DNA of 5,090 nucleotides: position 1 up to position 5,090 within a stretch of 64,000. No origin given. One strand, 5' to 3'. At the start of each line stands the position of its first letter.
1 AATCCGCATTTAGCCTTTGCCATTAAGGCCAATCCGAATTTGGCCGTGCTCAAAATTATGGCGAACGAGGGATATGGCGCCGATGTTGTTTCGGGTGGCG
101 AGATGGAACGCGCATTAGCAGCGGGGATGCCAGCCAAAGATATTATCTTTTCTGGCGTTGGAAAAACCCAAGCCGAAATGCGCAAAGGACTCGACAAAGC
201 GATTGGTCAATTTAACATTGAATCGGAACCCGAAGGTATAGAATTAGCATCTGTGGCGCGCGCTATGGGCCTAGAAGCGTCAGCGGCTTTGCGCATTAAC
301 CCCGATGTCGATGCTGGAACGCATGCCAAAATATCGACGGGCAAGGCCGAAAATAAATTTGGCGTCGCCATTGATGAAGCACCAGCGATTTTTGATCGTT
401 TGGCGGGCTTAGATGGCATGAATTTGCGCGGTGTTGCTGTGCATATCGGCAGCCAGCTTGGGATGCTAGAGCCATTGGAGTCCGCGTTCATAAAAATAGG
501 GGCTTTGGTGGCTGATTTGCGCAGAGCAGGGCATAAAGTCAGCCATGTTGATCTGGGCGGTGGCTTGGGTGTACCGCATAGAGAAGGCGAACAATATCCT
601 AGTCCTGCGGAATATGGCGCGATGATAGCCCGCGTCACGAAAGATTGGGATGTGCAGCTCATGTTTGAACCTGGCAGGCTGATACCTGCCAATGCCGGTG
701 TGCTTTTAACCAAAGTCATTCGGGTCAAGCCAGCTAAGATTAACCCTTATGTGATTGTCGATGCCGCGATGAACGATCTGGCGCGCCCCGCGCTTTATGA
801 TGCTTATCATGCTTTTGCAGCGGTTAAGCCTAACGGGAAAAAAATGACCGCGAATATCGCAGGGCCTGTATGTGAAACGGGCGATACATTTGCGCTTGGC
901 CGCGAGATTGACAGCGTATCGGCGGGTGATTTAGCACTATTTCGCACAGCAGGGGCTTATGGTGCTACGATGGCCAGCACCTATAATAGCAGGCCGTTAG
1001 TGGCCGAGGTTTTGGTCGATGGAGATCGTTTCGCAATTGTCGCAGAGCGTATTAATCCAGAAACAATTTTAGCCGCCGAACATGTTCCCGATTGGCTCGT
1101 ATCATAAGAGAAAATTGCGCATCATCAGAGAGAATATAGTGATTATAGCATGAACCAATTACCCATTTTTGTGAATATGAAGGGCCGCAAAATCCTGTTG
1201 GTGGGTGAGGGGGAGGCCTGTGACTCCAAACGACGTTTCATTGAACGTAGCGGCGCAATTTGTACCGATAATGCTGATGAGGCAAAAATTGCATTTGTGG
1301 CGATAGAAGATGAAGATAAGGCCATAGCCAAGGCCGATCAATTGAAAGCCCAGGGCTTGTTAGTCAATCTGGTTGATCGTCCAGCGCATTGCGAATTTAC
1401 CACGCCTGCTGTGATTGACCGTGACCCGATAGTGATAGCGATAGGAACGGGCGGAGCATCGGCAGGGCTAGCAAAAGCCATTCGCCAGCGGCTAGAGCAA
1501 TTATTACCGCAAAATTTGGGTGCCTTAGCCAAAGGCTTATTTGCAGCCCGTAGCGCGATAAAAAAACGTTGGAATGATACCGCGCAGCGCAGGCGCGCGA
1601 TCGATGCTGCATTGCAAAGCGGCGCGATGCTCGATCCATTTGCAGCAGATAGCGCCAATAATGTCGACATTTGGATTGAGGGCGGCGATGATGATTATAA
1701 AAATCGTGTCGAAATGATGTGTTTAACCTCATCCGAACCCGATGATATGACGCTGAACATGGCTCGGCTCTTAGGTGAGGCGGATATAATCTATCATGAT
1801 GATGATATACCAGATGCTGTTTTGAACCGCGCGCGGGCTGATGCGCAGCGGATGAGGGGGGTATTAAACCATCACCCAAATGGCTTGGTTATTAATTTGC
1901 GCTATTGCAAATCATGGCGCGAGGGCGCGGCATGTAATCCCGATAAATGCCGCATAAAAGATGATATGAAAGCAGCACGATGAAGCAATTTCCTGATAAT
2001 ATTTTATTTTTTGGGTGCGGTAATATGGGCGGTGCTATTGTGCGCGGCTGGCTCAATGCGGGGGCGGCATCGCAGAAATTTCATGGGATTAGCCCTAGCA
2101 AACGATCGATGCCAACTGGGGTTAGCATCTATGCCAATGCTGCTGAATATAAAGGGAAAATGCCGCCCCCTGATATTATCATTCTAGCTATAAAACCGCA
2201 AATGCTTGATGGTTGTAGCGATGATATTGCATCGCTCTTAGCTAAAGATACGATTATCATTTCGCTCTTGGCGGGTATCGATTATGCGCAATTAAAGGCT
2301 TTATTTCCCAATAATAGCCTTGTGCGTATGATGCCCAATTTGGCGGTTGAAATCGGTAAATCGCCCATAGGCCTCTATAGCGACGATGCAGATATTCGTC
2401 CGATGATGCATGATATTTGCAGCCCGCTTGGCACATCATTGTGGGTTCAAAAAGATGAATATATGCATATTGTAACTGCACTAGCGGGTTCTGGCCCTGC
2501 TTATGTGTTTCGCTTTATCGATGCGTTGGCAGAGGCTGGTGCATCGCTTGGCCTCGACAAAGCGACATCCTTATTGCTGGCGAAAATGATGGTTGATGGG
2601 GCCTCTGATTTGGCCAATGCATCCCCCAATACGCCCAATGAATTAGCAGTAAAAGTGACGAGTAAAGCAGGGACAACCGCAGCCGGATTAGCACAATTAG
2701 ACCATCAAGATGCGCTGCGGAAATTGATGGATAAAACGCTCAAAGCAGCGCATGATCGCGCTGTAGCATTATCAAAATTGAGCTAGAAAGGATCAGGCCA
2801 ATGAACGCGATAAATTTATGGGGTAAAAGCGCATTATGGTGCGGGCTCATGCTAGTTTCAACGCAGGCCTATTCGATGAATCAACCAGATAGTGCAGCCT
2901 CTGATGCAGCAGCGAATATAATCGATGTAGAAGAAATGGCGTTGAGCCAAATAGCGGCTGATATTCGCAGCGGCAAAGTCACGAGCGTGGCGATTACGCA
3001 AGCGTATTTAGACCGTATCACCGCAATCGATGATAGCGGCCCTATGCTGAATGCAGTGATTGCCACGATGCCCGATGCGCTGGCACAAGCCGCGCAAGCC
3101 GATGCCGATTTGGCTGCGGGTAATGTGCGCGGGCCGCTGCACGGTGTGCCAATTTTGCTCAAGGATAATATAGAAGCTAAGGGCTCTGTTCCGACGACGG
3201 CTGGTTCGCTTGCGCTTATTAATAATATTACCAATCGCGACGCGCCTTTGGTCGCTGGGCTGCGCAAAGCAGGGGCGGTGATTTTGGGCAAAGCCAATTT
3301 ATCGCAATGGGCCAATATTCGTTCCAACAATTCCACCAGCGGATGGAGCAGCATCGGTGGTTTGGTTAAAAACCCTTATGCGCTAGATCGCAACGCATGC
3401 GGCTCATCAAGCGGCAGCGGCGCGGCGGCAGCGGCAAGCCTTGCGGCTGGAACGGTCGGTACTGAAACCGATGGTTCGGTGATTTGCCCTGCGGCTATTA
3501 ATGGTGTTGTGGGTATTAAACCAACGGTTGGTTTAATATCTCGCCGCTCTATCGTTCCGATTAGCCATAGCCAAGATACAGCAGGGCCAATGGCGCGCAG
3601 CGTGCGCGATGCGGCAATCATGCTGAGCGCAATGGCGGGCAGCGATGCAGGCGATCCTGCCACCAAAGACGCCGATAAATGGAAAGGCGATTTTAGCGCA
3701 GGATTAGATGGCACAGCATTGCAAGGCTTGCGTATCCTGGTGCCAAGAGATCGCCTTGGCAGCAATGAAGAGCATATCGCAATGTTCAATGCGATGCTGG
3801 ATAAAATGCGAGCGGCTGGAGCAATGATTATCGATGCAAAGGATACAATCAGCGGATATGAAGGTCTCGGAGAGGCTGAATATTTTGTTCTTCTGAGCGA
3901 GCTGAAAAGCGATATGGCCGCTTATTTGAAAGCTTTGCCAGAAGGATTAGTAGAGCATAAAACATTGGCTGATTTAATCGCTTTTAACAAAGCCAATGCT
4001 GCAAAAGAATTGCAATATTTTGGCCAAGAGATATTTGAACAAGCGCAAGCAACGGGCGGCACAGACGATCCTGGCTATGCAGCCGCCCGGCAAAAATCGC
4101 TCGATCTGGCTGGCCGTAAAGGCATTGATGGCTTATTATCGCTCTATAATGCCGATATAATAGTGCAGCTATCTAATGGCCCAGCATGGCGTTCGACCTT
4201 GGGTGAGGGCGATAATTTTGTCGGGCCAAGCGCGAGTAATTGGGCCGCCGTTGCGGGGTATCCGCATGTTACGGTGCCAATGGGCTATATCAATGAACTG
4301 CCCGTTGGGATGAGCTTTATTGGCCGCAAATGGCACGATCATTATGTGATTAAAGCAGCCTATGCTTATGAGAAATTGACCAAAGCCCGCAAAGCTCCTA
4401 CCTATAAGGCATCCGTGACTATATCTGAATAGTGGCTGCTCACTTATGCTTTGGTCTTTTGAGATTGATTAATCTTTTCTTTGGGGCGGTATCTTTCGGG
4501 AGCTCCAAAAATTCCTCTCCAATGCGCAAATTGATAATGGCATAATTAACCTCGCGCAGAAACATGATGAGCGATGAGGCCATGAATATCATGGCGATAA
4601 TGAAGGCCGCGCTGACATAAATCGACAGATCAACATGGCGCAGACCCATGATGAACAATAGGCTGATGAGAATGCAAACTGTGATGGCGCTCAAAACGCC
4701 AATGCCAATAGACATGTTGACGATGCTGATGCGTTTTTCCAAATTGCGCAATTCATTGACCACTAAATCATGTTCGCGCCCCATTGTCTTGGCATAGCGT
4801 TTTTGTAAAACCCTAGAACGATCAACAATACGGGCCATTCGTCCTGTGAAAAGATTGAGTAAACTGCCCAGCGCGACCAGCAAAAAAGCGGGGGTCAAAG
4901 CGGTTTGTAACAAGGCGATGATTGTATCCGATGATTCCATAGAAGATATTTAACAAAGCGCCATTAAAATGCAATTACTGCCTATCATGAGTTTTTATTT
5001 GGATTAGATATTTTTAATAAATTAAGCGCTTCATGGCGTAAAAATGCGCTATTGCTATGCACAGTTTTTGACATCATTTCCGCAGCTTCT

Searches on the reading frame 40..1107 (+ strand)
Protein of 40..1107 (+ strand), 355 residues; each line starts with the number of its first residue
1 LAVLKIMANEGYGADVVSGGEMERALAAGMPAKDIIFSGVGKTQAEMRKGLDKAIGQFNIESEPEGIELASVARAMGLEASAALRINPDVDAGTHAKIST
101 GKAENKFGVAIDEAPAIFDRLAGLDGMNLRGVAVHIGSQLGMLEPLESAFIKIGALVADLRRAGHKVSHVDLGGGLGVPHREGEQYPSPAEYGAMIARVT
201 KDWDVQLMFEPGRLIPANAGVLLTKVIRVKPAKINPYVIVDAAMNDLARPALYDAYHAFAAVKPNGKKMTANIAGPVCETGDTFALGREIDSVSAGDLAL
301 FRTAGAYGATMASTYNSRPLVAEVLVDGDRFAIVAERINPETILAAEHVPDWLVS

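Call 54: search_protein_families(library=pfam, proteins=[window:40-1107:+], max_evalue=1e-8)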
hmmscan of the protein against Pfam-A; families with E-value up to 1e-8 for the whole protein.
window:40-1107:+ (355 aa): 2 families
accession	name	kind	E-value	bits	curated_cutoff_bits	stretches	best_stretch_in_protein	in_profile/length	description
PF02784.22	Orn_Arg_deC_N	-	3.6e-44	151.4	23.4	1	2-215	31-245/247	Pyridoxal-dependent decarboxylase, pyridoxal binding domain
PF00278.28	Orn_DAP_Arg_deC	-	5.1e-23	81.6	23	1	159-305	5-95/95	Pyridoxal-dependent decarboxylase, C-terminal sheet domain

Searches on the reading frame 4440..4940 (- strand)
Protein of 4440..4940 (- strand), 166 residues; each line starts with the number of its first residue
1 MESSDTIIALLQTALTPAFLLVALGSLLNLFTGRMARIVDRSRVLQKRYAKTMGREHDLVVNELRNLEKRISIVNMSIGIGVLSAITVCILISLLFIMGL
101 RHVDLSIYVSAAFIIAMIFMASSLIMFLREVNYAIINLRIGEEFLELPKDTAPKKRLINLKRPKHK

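Call 54: search_protein_families(library=pfam, proteins=[window:4440-4940:-], max_evalue=1e-8)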
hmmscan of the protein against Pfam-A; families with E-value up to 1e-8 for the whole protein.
window:4440-4940:- (166 aa): 1 family
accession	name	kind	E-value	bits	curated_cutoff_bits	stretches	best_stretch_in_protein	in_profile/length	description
PF11026.13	DUF2721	-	1.4e-32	112.7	28.3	1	14-140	1-129/129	Protein of unknown function (DUF2721)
